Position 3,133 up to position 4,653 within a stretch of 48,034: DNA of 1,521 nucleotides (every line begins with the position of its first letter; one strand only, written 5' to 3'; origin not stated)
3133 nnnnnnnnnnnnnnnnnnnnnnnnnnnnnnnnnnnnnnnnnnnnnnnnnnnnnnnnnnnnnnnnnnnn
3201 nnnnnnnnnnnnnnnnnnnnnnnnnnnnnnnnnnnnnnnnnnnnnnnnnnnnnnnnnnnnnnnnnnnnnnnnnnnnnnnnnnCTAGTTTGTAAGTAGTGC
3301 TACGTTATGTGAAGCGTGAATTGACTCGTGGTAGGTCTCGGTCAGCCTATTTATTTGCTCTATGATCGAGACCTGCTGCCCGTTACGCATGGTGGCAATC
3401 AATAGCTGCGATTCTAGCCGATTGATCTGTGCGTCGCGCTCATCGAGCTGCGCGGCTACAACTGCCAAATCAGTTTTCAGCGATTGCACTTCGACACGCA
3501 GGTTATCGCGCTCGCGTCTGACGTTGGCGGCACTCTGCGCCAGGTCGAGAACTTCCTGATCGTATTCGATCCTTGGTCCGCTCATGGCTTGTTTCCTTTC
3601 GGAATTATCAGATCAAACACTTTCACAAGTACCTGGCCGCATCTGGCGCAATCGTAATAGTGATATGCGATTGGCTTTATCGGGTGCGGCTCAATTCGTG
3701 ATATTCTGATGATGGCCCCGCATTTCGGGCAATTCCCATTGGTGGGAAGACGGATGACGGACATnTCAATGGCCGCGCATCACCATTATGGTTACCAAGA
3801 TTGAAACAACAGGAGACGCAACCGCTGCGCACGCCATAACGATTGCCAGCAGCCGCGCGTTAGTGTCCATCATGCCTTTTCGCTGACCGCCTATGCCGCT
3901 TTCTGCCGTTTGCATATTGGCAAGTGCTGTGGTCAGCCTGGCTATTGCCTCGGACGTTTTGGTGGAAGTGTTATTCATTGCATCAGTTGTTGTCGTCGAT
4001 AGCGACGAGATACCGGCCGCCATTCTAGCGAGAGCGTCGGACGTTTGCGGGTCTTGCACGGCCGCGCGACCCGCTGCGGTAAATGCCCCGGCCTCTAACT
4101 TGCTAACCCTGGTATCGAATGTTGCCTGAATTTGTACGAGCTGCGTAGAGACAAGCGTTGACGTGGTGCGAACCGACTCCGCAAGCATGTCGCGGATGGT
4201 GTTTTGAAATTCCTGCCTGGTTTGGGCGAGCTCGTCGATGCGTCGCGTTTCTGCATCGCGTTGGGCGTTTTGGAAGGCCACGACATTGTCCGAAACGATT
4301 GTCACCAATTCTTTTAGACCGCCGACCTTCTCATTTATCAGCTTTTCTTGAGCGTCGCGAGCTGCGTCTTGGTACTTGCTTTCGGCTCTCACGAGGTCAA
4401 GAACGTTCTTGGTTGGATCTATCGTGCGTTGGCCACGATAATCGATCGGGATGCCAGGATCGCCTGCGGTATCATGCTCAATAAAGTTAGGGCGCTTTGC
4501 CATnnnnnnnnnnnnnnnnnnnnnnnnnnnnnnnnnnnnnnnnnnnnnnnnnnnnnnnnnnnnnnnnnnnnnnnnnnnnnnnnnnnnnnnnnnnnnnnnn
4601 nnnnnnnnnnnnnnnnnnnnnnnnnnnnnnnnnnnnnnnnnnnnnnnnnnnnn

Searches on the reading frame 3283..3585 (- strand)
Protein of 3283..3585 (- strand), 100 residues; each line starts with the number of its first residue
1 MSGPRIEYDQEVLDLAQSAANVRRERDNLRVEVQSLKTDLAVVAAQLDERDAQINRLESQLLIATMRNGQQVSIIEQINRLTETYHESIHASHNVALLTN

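Call 5: search_protein_families(library=pfam, proteins=[window:3283-3585:-], max_evalue=0.1)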
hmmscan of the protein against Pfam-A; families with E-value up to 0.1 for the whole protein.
window:3283-3585:- (100 aa): 6 families
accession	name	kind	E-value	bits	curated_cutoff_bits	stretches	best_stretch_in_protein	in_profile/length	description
PF25764.1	KIF21A_4th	-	4e-05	23.8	33.1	1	7-78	58-130/183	KIF21A-like domain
PF09787.14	Golgin_A5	-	0.0062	16.5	31.7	1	19-84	113-178/305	Golgin subfamily A member 5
PF20492.3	ERM_helical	-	0.028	14.9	40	1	8-64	60-116/120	Ezrin/radixin/moesin, alpha-helical domain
PF05266.19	DUF724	-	0.033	14.5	38.4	1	10-90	95-175/188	Protein of unknown function (DUF724)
PF01000.31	RNA_pol_A_bac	-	0.048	14.3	33.9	1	25-74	40-87/119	RNA polymerase Rpb3/RpoA insert domain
PF24319.2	DUF7491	-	0.054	14.2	30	1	10-60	35-85/90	Coiled-coil region of unknown function (DUF7491)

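Call 6: search_protein_families(library=phrogs, proteins=[window:3283-3585:-], max_evalue=0.1)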
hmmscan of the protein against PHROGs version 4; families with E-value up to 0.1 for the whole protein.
window:3283-3585:- (100 aa): 10 families
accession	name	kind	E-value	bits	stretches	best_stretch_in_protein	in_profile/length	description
phrog_3827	-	tail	0.0082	16.3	1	10-77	123-189/393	tail length tape measure protein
phrog_1620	-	moron, auxiliary metabolic gene and host takeover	0.018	15.9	1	9-83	127-198/200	Hdf-like antirestriction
phrog_3507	-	unknown function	0.028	16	1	9-52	52-95/102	-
phrog_5328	-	unknown function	0.033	15.6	1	10-60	23-73/101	-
phrog_312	-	lysis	0.036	15.1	1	6-50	68-112/173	Rz-like spanin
phrog_10000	-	unknown function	0.039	15.3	1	28-69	74-115/128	-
phrog_1272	-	tail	0.04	12.6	1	8-69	124-185/1606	tail length tape measure protein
phrog_10127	-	unknown function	0.052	15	0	19-55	38-71/103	-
phrog_11504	-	unknown function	0.076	13.8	1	10-76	134-200/376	-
phrog_1009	-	unknown function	0.089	13.9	0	14-59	52-97/103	-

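Call 54: search_protein_families(library=ncbifam, proteins=[window:3283-3585:-], max_evalue=0.1)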
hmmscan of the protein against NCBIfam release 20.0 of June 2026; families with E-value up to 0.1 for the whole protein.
window:3283-3585:- (100 aa): 7 families
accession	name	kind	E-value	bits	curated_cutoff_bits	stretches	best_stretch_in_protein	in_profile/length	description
NF038218.1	IcmG_DotF_IVB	equivalog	0.0064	16.2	200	1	13-80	120-187/266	type IVB secretion system protein IcmG/DotF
TIGR04523.1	Mplasa_alph_rch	subfamily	0.011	13.6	270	1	7-91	565-649/745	helix-rich protein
NF052504.1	sll1863_fam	domain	0.019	15.1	35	0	43-85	9-49/93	sll1863 family stress response protein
NF052320.1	Cbp1_fam_LP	subfamily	0.02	14.4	90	1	24-79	74-129/286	Cbp1 family collagen-binding glycoprotein adhesin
NF007655.0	PRK10325.1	equivalog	0.024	14.4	348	1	42-97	32-88/197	nucleotide exchange factor GrpE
NF041260.1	actino_IHF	equivalog_domain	0.025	15.1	60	1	17-69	15-67/102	integration host factor, actinobacterial type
NF006548.1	PRK09041.1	equivalog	0.029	13.6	277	1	24-80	112-167/287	flagellar motor protein MotB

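Call 94: search_protein_families(library=padloc, proteins=[window:3283-3585:-], max_evalue=0.1)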
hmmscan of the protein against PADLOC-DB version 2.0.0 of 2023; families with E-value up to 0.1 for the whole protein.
window:3283-3585:- (100 aa): 2 families
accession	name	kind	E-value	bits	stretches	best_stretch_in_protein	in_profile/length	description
PDLC00006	DruC1|DruC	-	0.00072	16.1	1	11-93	176-258/626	Unknown function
PDLC03863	LmuB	-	0.033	10.9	1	10-87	220-297/610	-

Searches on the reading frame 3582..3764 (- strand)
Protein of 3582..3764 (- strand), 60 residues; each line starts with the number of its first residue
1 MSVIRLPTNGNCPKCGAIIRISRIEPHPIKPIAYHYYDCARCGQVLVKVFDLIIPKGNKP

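Call 5: search_protein_families(library=pfam, proteins=[window:3582-3764:-], max_evalue=0.1)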
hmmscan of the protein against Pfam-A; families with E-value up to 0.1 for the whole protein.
window:3582-3764:- (60 aa): 19 families
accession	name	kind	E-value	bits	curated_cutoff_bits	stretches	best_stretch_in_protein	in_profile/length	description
PF17283.8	Zn_ribbon_SprT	-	0.00056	20.3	28.1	1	12-47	7-35/38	SprT-like zinc ribbon domain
PF12760.12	Zn_ribbon_IS1595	-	0.00071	19.9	25.4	1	4-44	13-45/46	Transposase zinc-ribbon domain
PF13248.11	Zn_ribbon_3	-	0.00095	19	27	0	11-21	4-14/26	zinc-ribbon domain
PF25017.1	zf-C2HC_3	-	0.0014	19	24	1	12-27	26-41/47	C2HC zinc finger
PF24458.1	DUF7573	-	0.0033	17.8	30.2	0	37-48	12-23/39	Domain of unknown function (DUF7573)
PF17848.7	Zn_ribbon_ACC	-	0.007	17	24.5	0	11-19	3-11/26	Acetyl-CoA carboxylase zinc finger domain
PF08271.17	Zn_Ribbon_TF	-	0.01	15.8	29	0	12-29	22-39/43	TFIIB zinc-binding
PF25207.1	DUF7837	-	0.013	15.9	27.8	0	8-20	4-16/47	Domain of unknown function (DUF7837)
PF18439.7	zf_UBZ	-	0.014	15.5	25.6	0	36-45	2-11/32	Ubiquitin-Binding Zinc Finger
PF23455.1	DUF7129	-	0.015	15.5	30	0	35-44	10-19/45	Domain of unknown function (DUF7129)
PF21039.3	CEP104_ZnF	-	0.018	15.6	27.4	1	11-46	30-67/112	Centrosomal protein CEP104, ZnF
PF19335.5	HMBD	-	0.029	14.8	23.6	0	7-16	13-22/28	Heavy metal binding domain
PF24292.1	DUF7479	-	0.03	14.9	27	0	35-48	29-42/60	Domain of unknown function (DUF7479)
PF09723.15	Zn_ribbon_8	-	0.03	14.8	34.4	0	11-17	28-34/41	Zinc ribbon domain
PF24042.1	DUF7351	-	0.046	13.9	31.2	1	4-47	61-105/177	Domain of unknown function (DUF7351)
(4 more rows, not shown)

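Call 6: search_protein_families(library=phrogs, proteins=[window:3582-3764:-], max_evalue=0.1)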
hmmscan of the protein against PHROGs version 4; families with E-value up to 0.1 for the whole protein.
window:3582-3764:- (60 aa): 6 families
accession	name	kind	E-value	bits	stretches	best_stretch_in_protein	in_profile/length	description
phrog_1315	-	unknown function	0.0036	18.5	1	11-46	8-44/108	-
phrog_10675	-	unknown function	0.0044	18.2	1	8-46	4-41/98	-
phrog_1244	-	unknown function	0.023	15.1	1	12-45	111-142/157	-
phrog_9188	-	unknown function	0.042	15.1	0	4-22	33-51/70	-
phrog_18095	-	unknown function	0.056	14.2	1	9-56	5-47/58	-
phrog_26667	-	unknown function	0.096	13.9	0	8-22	8-22/62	-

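Call 54: search_protein_families(library=ncbifam, proteins=[window:3582-3764:-], max_evalue=0.1)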
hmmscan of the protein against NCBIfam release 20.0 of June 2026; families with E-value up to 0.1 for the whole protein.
window:3582-3764:- (60 aa): 11 families
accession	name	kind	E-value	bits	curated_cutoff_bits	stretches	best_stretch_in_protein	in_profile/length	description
NF001669.0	PRK00432.1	equivalog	0.0028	17.6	54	0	9-18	26-35/58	30S ribosomal protein S27ae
NF047912.1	ECs_2282_CxxC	subfamily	0.0084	16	37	1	11-47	4-38/60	ECs_2282 family putative zinc-binding protein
TIGR02098.1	MJ0042_CXXC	domain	0.012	15.3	20.9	0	11-22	4-15/38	MJ0042-type zinc finger domain-containing protein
NF033497.1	rubre_like_arch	subfamily_domain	0.014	15.1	32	0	9-17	16-24/34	rubrerythrin-like domain-containing protein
NF011482.0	PRK14892.1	equivalog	0.022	14.6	109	0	5-18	17-30/101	putative transcription elongation factor Elf1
NF045645.1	DVU_1557_fam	equivalog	0.036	14.2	60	0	37-48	31-42/60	DVU_1557 family redox protein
TIGR02605.1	CxxC_CxxC_SSSS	subfamily_domain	0.049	13.7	31.3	0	37-45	6-17/52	FmdB family zinc ribbon protein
TIGR00319.1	desulf_FeS4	domain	0.068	12.9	36.05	0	36-50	7-20/34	desulfoferrodoxin FeS4 iron-binding domain-containing protein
TIGR01206.1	lysW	equivalog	0.07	13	53.2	1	10-27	3-20/54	lysine biosynthesis protein LysW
NF001629.0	PRK00415.1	equivalog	0.076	12.5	70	0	38-48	35-45/62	30S ribosomal protein S27e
NF001605.0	PRK00398.1-2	equivalog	0.089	12.7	63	0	37-46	2-11/43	DNA-directed RNA polymerase subunit P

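Call 90: find_related_loci(query=A5, collection=viral_contigs, flank=7000)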
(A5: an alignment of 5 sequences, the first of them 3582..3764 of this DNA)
Query A5 (60 aa) in viral_contigs; peptide patterns used: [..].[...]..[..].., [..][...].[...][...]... (x = any residue, [..] = any of these).
52 stretches matched a pattern; 11 encode a relative of the query (tblastn E <= 1e-3); 11 distinct loci.
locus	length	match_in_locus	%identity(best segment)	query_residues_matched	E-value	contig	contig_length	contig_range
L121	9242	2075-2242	75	1-56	2e-26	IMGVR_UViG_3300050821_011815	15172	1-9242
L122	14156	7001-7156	81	1-52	3e-26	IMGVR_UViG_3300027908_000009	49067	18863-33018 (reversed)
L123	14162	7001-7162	78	1-54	4e-26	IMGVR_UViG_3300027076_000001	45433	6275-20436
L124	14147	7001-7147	82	4-52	4e-25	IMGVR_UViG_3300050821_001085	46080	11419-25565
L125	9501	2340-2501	72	1-54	2e-24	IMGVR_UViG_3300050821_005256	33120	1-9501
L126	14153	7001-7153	73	1-51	1e-22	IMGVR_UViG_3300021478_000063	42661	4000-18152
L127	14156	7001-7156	60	4-55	2e-21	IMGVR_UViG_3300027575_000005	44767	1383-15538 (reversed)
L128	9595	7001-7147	65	4-52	4e-20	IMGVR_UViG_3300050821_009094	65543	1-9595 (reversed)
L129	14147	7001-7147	55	4-52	2e-17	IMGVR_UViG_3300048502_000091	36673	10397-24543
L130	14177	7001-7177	54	1-58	1e-15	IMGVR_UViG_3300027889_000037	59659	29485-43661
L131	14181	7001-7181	57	1-60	1e-10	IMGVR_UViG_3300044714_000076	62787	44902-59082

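Call 94: search_protein_families(library=padloc, proteins=[window:3582-3764:-], max_evalue=0.1)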
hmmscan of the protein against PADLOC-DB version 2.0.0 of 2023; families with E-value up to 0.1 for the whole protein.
window:3582-3764:- (60 aa): 1 family
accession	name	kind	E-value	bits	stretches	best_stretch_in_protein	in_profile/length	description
PDLC01691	Cas12f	-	0.033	12.1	1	7-44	286-313/332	CAS-V-F; effector__SPE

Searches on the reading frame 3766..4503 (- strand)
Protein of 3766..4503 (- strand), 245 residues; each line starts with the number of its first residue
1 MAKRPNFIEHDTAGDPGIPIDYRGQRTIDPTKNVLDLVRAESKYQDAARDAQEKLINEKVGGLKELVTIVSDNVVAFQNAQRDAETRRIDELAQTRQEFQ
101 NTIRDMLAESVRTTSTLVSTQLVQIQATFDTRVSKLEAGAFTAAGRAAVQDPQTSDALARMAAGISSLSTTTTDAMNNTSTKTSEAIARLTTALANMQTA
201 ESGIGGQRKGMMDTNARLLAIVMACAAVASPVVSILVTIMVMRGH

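Call 5: search_protein_families(library=pfam, proteins=[window:3766-4503:-], max_evalue=0.1)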
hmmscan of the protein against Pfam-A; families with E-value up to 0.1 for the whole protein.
window:3766-4503:- (245 aa): 1 family
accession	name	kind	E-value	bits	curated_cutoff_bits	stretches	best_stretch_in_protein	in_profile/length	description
PF07626.16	PSD3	-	0.0017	19.2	23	1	95-121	4-30/65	Protein of unknown function (DUF1587)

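Call 6: search_protein_families(library=phrogs, proteins=[window:3766-4503:-], max_evalue=0.1)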
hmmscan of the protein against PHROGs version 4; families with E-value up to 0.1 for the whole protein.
window:3766-4503:- (245 aa): 1 family
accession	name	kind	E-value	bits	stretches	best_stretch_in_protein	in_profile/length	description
phrog_10903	-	unknown function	0.042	13.2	1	56-216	526-683/954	-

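Call 54: search_protein_families(library=ncbifam, proteins=[window:3766-4503:-], max_evalue=0.1)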
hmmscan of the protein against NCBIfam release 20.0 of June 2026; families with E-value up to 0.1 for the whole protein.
window:3766-4503:- (245 aa): 0 families

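Call 94: search_protein_families(library=padloc, proteins=[window:3766-4503:-], max_evalue=0.1)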
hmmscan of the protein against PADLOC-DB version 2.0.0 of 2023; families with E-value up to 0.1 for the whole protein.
window:3766-4503:- (245 aa): 1 family
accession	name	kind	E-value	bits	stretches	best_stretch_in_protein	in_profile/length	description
PDLC00069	GajA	-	0.0057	13.1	1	27-136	162-272/687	AAA ATPase domain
